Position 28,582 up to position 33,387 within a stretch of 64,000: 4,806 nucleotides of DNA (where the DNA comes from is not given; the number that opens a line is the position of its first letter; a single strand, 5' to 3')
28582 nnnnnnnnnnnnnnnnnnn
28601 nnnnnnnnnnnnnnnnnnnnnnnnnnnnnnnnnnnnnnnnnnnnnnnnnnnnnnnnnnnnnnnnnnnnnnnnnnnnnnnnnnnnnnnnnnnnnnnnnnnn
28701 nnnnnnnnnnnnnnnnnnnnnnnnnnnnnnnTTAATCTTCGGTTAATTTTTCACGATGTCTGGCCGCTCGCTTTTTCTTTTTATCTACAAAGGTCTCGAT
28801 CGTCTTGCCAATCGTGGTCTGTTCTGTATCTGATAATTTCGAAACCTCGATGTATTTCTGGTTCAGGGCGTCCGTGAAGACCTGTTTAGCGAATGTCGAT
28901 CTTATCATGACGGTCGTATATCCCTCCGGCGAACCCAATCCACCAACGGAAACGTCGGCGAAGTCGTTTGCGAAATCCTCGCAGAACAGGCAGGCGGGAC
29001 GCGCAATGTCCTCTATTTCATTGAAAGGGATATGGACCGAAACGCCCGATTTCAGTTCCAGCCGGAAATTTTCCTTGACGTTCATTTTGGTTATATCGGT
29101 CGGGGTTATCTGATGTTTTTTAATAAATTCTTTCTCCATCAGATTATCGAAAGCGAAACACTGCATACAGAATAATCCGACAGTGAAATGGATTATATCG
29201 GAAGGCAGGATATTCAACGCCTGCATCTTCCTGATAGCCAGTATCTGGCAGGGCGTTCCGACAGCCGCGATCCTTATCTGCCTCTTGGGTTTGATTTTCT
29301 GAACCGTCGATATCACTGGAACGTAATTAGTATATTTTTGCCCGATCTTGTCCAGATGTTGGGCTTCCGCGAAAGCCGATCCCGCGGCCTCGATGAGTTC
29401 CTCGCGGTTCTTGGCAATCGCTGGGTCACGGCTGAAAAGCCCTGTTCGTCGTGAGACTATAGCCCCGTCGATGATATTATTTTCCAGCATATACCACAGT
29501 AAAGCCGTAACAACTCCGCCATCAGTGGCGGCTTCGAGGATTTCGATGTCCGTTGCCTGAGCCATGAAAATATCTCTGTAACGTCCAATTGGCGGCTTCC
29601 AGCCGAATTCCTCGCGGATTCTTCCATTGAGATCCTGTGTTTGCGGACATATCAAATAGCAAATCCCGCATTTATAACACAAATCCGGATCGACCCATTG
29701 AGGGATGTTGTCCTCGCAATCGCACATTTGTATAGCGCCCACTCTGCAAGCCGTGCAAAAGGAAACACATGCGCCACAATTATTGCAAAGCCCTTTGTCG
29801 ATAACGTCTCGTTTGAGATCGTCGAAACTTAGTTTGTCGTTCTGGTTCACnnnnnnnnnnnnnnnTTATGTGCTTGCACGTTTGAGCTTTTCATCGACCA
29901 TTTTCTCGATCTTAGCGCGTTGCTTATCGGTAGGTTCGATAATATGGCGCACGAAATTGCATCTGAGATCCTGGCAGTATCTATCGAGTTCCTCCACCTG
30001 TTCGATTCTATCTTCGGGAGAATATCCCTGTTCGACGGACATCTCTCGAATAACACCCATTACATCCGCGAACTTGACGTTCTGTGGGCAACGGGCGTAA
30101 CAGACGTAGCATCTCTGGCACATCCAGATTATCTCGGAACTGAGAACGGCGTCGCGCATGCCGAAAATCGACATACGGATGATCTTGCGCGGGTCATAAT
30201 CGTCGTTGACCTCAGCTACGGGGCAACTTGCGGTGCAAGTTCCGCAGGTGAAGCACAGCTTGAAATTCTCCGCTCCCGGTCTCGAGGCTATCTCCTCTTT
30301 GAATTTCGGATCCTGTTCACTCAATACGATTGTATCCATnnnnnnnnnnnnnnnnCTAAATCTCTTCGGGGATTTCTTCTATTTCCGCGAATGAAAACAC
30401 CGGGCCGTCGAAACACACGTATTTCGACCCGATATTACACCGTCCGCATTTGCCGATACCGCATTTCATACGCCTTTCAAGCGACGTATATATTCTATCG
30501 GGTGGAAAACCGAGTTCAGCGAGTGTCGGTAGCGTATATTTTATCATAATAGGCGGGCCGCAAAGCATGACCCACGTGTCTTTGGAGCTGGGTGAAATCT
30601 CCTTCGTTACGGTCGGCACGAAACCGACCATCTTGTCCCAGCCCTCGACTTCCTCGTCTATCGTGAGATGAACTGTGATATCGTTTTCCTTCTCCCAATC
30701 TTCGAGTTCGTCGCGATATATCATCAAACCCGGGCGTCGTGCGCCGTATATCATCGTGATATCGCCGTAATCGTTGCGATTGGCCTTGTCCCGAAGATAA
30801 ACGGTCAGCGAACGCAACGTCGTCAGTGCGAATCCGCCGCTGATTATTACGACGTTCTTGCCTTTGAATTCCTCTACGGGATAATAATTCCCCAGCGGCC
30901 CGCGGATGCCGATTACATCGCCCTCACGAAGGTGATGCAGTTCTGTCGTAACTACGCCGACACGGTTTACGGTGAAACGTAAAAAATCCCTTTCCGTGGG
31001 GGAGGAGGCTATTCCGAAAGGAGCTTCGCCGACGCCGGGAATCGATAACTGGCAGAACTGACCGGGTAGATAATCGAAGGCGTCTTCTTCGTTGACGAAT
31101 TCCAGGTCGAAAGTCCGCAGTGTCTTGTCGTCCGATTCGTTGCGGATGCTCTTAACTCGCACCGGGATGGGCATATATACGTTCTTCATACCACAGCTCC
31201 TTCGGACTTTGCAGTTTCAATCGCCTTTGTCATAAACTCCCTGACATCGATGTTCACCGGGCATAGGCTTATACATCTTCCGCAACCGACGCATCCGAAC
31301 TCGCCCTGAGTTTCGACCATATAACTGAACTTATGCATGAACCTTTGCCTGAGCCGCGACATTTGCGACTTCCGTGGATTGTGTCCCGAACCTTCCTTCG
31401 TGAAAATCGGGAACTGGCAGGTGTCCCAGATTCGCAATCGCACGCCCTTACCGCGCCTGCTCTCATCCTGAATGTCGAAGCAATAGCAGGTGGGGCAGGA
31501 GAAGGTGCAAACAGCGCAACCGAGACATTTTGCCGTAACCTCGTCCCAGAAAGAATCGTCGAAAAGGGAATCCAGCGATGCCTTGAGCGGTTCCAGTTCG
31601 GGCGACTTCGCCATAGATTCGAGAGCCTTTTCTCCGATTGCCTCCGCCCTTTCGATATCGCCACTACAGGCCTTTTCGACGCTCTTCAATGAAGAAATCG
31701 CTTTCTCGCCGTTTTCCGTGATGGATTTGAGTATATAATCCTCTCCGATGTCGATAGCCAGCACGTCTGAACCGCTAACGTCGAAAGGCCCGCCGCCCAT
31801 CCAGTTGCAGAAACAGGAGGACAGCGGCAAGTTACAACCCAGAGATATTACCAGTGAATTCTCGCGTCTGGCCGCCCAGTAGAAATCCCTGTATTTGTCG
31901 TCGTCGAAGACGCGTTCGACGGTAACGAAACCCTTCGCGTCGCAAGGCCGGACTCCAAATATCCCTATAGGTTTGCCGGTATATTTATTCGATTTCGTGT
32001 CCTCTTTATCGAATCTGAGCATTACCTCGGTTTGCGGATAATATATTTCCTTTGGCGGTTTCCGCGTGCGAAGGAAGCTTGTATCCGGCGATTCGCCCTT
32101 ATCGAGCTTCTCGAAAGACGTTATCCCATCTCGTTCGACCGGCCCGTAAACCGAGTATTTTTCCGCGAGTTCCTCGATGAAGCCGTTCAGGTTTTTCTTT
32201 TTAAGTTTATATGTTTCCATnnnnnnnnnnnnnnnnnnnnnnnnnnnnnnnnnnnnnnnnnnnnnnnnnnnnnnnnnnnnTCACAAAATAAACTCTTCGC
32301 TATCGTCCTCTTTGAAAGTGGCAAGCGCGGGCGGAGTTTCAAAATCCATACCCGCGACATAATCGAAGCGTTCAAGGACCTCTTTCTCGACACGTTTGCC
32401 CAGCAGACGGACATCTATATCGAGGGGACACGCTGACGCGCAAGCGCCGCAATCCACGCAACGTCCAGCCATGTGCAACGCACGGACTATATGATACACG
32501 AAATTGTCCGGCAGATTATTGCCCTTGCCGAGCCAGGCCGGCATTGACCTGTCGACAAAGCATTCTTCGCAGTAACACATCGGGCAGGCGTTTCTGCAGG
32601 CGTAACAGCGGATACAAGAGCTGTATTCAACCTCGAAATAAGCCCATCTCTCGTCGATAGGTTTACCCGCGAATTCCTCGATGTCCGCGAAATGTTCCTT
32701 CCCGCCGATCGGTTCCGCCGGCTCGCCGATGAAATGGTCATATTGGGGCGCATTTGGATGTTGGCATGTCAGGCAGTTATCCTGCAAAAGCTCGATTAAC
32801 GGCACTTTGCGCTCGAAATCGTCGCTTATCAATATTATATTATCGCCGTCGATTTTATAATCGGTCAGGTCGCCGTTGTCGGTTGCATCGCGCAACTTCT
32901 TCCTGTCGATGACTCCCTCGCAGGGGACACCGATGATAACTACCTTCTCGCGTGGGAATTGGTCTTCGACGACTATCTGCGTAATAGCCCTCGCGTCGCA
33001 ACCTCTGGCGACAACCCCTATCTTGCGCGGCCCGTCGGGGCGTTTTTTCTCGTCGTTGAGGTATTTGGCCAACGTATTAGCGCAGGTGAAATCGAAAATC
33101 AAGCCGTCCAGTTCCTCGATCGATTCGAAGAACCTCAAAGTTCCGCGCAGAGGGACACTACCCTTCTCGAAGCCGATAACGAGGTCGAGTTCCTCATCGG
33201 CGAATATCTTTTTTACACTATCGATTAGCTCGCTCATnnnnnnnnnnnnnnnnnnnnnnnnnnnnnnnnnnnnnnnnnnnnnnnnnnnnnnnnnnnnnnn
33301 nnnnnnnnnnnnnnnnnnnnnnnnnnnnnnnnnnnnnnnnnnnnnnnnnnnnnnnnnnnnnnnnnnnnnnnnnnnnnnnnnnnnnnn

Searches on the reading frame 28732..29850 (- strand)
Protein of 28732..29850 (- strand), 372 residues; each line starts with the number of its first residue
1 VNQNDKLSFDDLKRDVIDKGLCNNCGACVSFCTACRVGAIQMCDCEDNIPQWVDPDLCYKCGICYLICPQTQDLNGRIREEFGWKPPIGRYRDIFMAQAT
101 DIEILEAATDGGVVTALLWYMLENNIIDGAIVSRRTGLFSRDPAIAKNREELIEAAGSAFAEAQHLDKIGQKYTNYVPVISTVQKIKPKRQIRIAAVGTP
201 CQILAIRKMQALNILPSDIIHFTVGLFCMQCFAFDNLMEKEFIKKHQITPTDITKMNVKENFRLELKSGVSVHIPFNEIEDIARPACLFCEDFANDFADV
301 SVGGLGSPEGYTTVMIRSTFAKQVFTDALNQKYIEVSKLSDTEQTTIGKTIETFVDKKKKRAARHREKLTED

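Call 5: search_protein_families(library=pfam, proteins=[window:28732-29850:-], max_evalue=0.001)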
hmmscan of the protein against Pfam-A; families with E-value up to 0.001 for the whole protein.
window:28732-29850:- (372 aa): 5 families
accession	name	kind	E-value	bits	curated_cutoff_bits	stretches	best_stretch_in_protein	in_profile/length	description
PF04432.18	FrhB_FdhB_C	-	1.7e-39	135.5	23.3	1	193-341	3-149/150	Coenzyme F420 hydrogenase/dehydrogenase, beta subunit C terminus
PF04422.18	FrhB_FdhB_N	-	8.8e-18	64.7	22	1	95-163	2-71/78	Coenzyme F420 hydrogenase/dehydrogenase, beta subunit N-term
PF12797.12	Fer4_2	-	3.9e-06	26.9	24.5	0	14-33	2-21/22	4Fe-4S binding domain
PF00037.32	Fer4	-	1.5e-05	25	21.1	0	53-69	3-19/24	4Fe-4S binding domain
PF13183.11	Fer4_8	-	0.00084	20.3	27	0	57-77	4-24/68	4Fe-4S dicluster domain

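Call 59: search_solved_structures(query=window:28732-29850:-, max_evalue=0.001)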
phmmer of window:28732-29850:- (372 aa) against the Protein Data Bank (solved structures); distinct sequences matched with E-value up to 0.001: 18.
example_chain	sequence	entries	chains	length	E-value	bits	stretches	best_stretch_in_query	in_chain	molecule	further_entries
8rja_E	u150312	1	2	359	4.2e-47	163.9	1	9-357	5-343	Coenzyme F420 hydrogenase/dehydrogenase, beta subunit C terminus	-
8riu_B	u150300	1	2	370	9.4e-40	139.8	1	4-343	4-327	Coenzyme F420 hydrogenase/dehydrogenase, beta subunit C terminus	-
9r51_B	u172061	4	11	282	4.5e-33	117.8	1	87-366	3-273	F420-reducing [NiFe]-hydrogenase from Methanothermococcus thermolithotrophicus subunit bet | F420-reducing [NiFe]-hydrogenase from Methanothermococcus thermolit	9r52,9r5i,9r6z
6qii_B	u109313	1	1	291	1.6e-31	112.7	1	86-360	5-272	Coenzyme F420 hydrogenase subunit beta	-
6qgr_B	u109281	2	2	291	1.6e-31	112.7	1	86-360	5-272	Coenzyme F420 hydrogenase subunit beta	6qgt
7np8_A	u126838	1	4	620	8.5e-31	110.3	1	14-327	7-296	Coenzyme F420-dependent sulfite reductase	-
3zfs_C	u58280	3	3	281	1.6e-30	109.4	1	88-364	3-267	F420-REDUCING HYDROGENASE, SUBUNIT BETA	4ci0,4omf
7npa_A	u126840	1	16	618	2.3e-29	105.6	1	14-330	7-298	Coenzyme F420-dependent sulfite reductase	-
9tn7_A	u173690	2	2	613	6.6e-27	97.5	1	12-361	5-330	Coenzyme F420 hydrogenase/dehydrogenase beta subunit domain protein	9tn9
8rvu_E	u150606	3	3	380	7.2e-13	51.3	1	95-352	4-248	Formate dehydrogenase, beta subunit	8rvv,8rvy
9t1s_M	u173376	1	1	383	6.1e-10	41.7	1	93-335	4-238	formate dehydrogenase (coenzyme F420)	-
5dqr_A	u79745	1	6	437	1.5e-08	37.1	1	101-309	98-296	7-hydroxymethyl chlorophyll a reductase, chloroplastic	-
7bkb_E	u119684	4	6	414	7.2e-07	31.6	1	93-303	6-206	Formate dehydrogenase, beta subunit (F420)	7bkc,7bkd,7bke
6qgr_G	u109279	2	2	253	2.9e-06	29.6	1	9-71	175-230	Coenzyme F420 hydrogenase subunit gamma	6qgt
6qii_G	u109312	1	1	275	3.3e-06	29.4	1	9-71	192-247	Coenzyme F420 hydrogenase subunit gamma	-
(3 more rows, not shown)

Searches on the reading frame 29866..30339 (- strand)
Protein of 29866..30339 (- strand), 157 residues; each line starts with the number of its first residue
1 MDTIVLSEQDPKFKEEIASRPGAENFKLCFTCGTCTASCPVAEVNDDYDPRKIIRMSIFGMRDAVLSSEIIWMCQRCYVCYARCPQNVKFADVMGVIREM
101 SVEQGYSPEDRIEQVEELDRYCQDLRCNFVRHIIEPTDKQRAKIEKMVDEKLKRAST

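Call 5: search_protein_families(library=pfam, proteins=[window:29866-30339:-], max_evalue=0.001)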
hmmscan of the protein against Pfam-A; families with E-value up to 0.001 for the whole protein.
window:29866-30339:- (157 aa): 6 families
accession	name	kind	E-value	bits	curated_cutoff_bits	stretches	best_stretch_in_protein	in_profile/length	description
PF13183.11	Fer4_8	-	4.9e-10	40.2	27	1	27-88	3-68/68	4Fe-4S dicluster domain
PF13187.11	Fer4_9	-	9.3e-10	38.8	27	1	29-87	2-50/52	4Fe-4S dicluster domain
PF13534.11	Fer4_17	-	1.1e-07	32.7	22.2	1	29-88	2-60/61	4Fe-4S dicluster domain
PF13237.11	Fer4_10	-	2.5e-07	31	25.5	1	25-85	5-53/53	4Fe-4S dicluster domain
PF25160.1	LdpA_Fe-S-bd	-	0.00076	19.7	27.6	0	27-45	26-44/49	LdpA Fe-S cluster-binding domain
PF12838.12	Fer4_7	-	0.00094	20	27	0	29-88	2-52/52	4Fe-4S dicluster domain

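Call 58: search_solved_structures(query=window:29866-30339:-, max_evalue=0.01)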
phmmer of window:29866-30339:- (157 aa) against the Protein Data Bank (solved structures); distinct sequences matched with E-value up to 0.01: 13.
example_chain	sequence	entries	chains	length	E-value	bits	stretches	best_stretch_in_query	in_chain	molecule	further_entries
8rvv_C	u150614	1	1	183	1.5e-21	80.2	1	9-107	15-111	H(2):CoB-CoM heterodisulfide,ferredoxin reductase subunit C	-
8rvu_c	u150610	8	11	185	1.5e-21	80.2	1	9-107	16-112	H(2):CoB-CoM heterodisulfide,ferredoxin reductase subunit C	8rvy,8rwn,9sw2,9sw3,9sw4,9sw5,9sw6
5odc_C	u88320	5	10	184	2.6e-21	79.4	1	24-106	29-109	Heterodisulfide reductase, subunit C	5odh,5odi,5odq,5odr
9sfi_E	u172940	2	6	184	9.9e-21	77.5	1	24-106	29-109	H(2)/formate:CoB-CoM heterodisulfide,ferredoxin reductase subunit C2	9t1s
7bkb_C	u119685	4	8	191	4e-17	65.8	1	6-116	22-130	CoB--CoM heterodisulfide reductase subunit C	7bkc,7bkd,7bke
8rja_F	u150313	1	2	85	1.9e-05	27.8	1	17-51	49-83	NAD(P)H-quinone oxidoreductase subunit I, chloroplastic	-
9ojn_A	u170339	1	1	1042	0.00028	24.1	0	63-98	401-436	Iron-sulfur-binding reductase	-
6lum_B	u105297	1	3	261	0.00036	23.7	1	9-94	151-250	Succinate dehydrogenase subunit B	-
7p61_I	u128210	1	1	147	0.006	19.8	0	25-57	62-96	NADH-quinone oxidoreductase subunit I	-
8qby_I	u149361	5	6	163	0.006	19.8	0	10-52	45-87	NADH-quinone oxidoreductase subunit I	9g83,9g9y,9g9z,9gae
7p62_I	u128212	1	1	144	0.0061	19.7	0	25-57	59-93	NADH-quinone oxidoreductase subunit I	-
7p69_I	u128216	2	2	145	0.0061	19.7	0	25-57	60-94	NADH-quinone oxidoreductase subunit I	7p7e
7p7k_I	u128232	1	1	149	0.0062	19.7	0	25-57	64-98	NADH-quinone oxidoreductase subunit I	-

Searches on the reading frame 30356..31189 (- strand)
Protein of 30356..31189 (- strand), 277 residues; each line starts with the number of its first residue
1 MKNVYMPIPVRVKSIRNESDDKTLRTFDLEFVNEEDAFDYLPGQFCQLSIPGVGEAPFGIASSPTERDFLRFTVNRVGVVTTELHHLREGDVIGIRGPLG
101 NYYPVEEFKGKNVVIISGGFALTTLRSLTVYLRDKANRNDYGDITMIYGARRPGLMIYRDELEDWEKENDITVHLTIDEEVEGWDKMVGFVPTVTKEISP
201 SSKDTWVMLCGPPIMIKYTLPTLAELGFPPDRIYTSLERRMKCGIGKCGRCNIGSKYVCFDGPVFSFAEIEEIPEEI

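Call 5: search_protein_families(library=pfam, proteins=[window:30356-31189:-], max_evalue=0.001)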
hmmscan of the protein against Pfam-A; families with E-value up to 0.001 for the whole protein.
window:30356-31189:- (277 aa): 3 families
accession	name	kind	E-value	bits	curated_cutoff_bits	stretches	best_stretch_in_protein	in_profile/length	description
PF00175.26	NAD_binding_1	-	4.1e-12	47.1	22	1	116-219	2-107/109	Oxidoreductase NAD-binding domain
PF10418.14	DHODB_Fe-S_bind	-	1.9e-10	40.7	23.9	1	238-270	1-40/41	Iron-sulfur cluster binding domain of dihydroorotate dehydrogenase B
PF00970.30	FAD_binding_6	-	2.3e-06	28.3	21.1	1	15-102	7-97/99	Oxidoreductase FAD-binding domain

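Call 8: search_protein_families(library=ncbifam, proteins=[window:30356-31189:-], max_evalue=0.00001)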
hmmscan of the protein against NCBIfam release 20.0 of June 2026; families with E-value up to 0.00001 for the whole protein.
window:30356-31189:- (277 aa): 23 families
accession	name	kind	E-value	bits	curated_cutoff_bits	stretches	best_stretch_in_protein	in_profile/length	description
NF006220.0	PRK08345.1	subfamily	2e-69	234.1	395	1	3-271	6-288/294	cytochrome-c3 hydrogenase subunit gamma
NF040835.1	sulfhyd_HydG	equivalog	5.2e-58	196.6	650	1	5-274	15-288/292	NADPH-dependent hydrogenase/sulfhydrogenase 1 subunit gamma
TIGR02911.1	sulfite_red_B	equivalog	2.7e-56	190.6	288.6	1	3-270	1-256/261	anaerobic sulfite reductase subunit AsrB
NF040830.1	sulfhyd_ShyC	equivalog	1.2e-52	178.9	600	1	5-269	4-280/288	NAD(P)-dependent hydrogenase/sulfhydrogenase 2 subunit gamma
NF000796.0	PRK00054.1-1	equivalog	2.8e-43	148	224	1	7-270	3-235/254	dihydroorotate dehydrogenase electron transfer subunit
NF000798.0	PRK00054.1-3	equivalog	2.1e-24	86.5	219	1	35-270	26-242/244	dihydroorotate dehydrogenase electron transfer subunit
NF004862.0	PRK06222.1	subfamily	6.9e-24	84.8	220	1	37-267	25-245/281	sulfide/dihydroorotate dehydrogenase-like FAD/NAD-binding protein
NF009414.0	PRK12778.1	equivalog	9.2e-22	77.1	1103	1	40-269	28-247/752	bifunctional dihydroorotate dehydrogenase B NAD binding subunit/NADPH-dependent glutamate synthase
NF000799.0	PRK00054.1-4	equivalog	4.1e-18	65.4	314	1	56-270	53-256/258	dihydroorotate dehydrogenase electron transfer subunit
NF040810.1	BenC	equivalog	5.9e-18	65.1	430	1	11-234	108-326/333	benzoate 1,2-dioxygenase electron transfer component BenC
NF058606.1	GlBtMonoRdsGbcB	equivalog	5.9e-18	64.9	500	1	17-231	23-240/362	glycine betaine monooxygenase reductase subunit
NF045803.1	MethMoxFADbindMmoC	equivalog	1.2e-15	57.1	500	1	33-235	133-337/343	aromatic/alkene monooxygenase hydroxylase FAD-binding subunit MmoC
NF000797.0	PRK00054.1-2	equivalog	2.2e-15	56.6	270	1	43-268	45-263/267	dihydroorotate dehydrogenase electron transfer subunit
NF008822.0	PRK11872.1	equivalog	6.2e-15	55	402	1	11-234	110-331/341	anthranilate 1,2-dioxygenase electron transfer component AntC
NF009805.0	PRK13289.1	equivalog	2e-14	53.3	432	1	16-234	163-388/399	NO-inducible flavohemoprotein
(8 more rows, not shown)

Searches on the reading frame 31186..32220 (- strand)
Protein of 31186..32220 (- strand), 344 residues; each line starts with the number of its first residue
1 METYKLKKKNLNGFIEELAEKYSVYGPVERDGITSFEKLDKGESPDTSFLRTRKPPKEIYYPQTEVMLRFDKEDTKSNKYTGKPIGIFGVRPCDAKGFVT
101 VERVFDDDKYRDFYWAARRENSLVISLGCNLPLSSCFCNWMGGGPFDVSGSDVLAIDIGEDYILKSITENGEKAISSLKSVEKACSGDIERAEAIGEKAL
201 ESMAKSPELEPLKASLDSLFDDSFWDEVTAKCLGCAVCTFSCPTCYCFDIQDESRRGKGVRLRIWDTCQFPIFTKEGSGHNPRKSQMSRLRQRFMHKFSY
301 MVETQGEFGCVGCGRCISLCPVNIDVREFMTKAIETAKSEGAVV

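Call 4: search_protein_families(library=pfam, proteins=[window:31186-32220:-], max_evalue=0.001)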
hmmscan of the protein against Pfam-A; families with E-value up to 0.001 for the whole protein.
window:31186-32220:- (344 aa): 12 families
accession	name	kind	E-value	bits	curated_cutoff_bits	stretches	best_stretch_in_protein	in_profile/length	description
PF17179.9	Fer4_22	-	2.8e-32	111.9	27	1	231-324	1-95/95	4Fe-4S dicluster domain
PF13237.11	Fer4_10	-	1.9e-06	28.1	25.5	0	309-328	8-29/53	4Fe-4S dicluster domain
PF13746.11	Fer4_18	-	2.8e-06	28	27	1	291-330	42-81/114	4Fe-4S dicluster domain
PF25160.1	LdpA_Fe-S-bd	-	4.8e-06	26.7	27.6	1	309-323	27-41/49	LdpA Fe-S cluster-binding domain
PF13187.11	Fer4_9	-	2e-05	24.9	27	0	301-323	34-50/52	4Fe-4S dicluster domain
PF13183.11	Fer4_8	-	5.9e-05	24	27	1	230-324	3-68/68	4Fe-4S dicluster domain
PF13484.11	Fer4_16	-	6.5e-05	24.1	30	0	310-324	2-16/66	4Fe-4S double cluster binding domain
PF13534.11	Fer4_17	-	7.8e-05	23.6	22.2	0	296-325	32-61/61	4Fe-4S dicluster domain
PF12838.12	Fer4_7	-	0.00015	22.6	27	0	231-324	1-52/52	4Fe-4S dicluster domain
PF12797.12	Fer4_2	-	0.00016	21.9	24.5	0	229-244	7-22/22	4Fe-4S binding domain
PF00037.32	Fer4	-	0.00045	20.4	21.1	0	310-323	8-21/24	4Fe-4S binding domain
PF14697.11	Fer4_21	-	0.00057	20.4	35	0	309-322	40-53/59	4Fe-4S dicluster domain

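Call 8: search_protein_families(library=ncbifam, proteins=[window:31186-32220:-], max_evalue=0.00001)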
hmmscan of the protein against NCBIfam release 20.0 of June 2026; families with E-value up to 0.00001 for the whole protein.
window:31186-32220:- (344 aa): 4 families
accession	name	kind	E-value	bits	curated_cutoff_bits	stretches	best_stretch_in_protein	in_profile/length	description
NF040829.1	sulfhyd_ShyB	equivalog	1.8e-52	178.4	690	1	2-327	2-323/334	NAD(P)-dependent hydrogenase/sulfhydrogenase 2 subunit beta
NF040833.1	sulfhyd_HydB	equivalog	5.1e-48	163.8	750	1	2-329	2-331/367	NADPH-dependent hydrogenase/sulfhydrogenase 1 subunit beta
TIGR02910.1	sulfite_red_A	equivalog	3e-44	151.6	323.15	1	3-332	2-325/334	anaerobic sulfite reductase subunit AsrA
NF038196.1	ferrodoxin_EFR1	subfamily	9.5e-06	25.8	75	0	280-324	151-201/242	EFR1 family ferrodoxin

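Call 41: search_solved_structures(query=window:31186-32220:-, max_evalue=0.01)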
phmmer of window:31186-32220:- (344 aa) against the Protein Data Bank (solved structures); distinct sequences matched with E-value up to 0.01: 4.
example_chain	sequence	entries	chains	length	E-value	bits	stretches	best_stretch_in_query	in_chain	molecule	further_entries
9nez_B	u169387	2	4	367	1.4e-45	159.3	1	3-325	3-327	Sulfhydrogenase 1 subunit beta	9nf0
8rvu_E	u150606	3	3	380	6.1e-06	29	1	197-251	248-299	Formate dehydrogenase, beta subunit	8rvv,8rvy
9t1s_M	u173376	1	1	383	0.00012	24.7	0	307-339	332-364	formate dehydrogenase (coenzyme F420)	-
7bkb_E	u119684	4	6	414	0.0059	19.2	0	229-250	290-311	Formate dehydrogenase, beta subunit (F420)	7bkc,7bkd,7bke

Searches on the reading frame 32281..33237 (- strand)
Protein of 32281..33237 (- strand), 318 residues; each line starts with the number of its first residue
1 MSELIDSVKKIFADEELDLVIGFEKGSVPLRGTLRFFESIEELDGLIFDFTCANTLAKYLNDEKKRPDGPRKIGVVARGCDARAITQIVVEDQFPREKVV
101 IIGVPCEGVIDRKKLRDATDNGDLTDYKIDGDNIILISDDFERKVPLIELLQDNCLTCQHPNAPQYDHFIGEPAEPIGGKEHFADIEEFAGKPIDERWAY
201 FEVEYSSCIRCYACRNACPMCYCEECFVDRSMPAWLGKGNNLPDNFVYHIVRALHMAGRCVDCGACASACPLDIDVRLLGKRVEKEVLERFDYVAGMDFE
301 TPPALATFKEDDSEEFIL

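Call 4: search_protein_families(library=pfam, proteins=[window:32281-33237:-], max_evalue=0.001)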
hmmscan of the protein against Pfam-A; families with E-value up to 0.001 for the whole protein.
window:32281-33237:- (318 aa): 9 families
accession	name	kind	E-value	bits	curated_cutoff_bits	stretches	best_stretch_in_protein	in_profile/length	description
PF12797.12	Fer4_2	-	1.8e-09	37.3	24.5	2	201-219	3-21/22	4Fe-4S binding domain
PF00037.32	Fer4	-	1.5e-06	28.2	21.1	1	258-273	6-21/24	4Fe-4S binding domain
PF13187.11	Fer4_9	-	3.4e-06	27.4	27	1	208-273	2-50/52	4Fe-4S dicluster domain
PF13183.11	Fer4_8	-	2.3e-05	25.3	27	1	205-274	2-68/68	4Fe-4S dicluster domain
PF04432.18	FrhB_FdhB_C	-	2.7e-05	24.5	23.3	1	71-160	2-100/150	Coenzyme F420 hydrogenase/dehydrogenase, beta subunit C terminus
PF12800.12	Fer4_4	-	0.00012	22.5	24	0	258-271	2-15/17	4Fe-4S binding domain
PF13237.11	Fer4_10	-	0.00018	21.8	25.5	0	204-271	5-53/53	4Fe-4S dicluster domain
PF12838.12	Fer4_7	-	0.00043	21.1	27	0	207-273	1-51/52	4Fe-4S dicluster domain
PF13534.11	Fer4_17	-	0.00083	20.3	22.2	1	207-275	1-61/61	4Fe-4S dicluster domain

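Call 8: search_protein_families(library=ncbifam, proteins=[window:32281-33237:-], max_evalue=0.00001)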
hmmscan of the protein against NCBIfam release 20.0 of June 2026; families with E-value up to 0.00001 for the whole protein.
window:32281-33237:- (318 aa): 0 families

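Call 39: search_solved_structures(query=window:32281-33237:-, max_evalue=0.01)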
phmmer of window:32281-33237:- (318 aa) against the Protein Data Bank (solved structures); distinct sequences matched with E-value up to 0.01: 6.
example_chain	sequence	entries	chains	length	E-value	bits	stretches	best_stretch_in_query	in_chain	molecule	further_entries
7bkb_E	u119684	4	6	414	4.3e-27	98.3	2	191-314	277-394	Formate dehydrogenase, beta subunit (F420)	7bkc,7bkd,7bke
8rvu_E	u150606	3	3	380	1.2e-26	96.9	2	188-306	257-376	Formate dehydrogenase, beta subunit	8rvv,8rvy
9t1s_M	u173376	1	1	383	2.8e-26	95.6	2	202-306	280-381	formate dehydrogenase (coenzyme F420)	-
8rja_E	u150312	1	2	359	6.9e-06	28.6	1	63-179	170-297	Coenzyme F420 hydrogenase/dehydrogenase, beta subunit C terminus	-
1clf_A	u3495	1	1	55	0.0077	18.6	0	255-273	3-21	FERREDOXIN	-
1fca_A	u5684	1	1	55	0.0089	18.4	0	257-277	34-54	FERREDOXIN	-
